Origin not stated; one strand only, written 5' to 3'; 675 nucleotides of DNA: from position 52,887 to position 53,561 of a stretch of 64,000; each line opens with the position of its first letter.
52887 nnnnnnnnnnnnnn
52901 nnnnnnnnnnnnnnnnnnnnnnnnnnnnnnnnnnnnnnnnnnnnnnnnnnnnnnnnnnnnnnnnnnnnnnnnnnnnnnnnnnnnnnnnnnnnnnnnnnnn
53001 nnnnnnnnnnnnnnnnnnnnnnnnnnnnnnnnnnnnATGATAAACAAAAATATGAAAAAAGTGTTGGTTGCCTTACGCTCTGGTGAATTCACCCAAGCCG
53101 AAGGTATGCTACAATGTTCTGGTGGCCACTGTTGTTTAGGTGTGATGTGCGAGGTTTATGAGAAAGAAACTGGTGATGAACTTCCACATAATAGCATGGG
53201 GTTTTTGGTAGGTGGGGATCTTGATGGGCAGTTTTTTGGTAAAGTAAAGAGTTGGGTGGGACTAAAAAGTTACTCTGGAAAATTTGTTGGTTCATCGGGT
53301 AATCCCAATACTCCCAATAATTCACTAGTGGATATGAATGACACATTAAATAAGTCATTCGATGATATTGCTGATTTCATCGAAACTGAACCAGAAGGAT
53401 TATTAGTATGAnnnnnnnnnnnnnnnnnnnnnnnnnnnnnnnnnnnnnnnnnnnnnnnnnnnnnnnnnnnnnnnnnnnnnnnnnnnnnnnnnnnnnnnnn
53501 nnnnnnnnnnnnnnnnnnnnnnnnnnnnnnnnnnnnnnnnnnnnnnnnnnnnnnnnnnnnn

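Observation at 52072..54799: Operon of eight tandem, translationally coupled paralogs with conserved termini and a diversified central segment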

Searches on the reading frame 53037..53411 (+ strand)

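Call 3: search_protein_families(library=pfam, proteins=[window:53037-53411:+], max_evalue=1)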
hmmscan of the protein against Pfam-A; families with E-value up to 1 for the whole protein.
window:53037-53411:+ (124 aa): 1 family
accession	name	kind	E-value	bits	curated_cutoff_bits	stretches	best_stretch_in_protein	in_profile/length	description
PF21462.3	PsaS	-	0.1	13.2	27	1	42-104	25-88/112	Ph 6 antigen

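Call 4: search_protein_families(library=phrogs, proteins=[window:53037-53411:+], max_evalue=0.1)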
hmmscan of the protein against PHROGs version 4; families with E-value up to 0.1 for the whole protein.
window:53037-53411:+ (124 aa): 1 family
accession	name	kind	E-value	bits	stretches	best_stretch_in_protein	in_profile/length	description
phrog_18067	-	unknown function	3.7e-15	57.4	1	2-117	2-127/129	-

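Call 17: search_protein_families(library=ncbifam, proteins=[window:53037-53411:+], max_evalue=1)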
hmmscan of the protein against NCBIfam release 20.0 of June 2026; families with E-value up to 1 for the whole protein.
window:53037-53411:+ (124 aa): 0 families

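Call 18: search_protein_families(library=padloc, proteins=[window:53037-53411:+], max_evalue=1)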
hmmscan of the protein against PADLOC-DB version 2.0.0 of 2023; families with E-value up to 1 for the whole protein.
window:53037-53411:+ (124 aa): 0 families
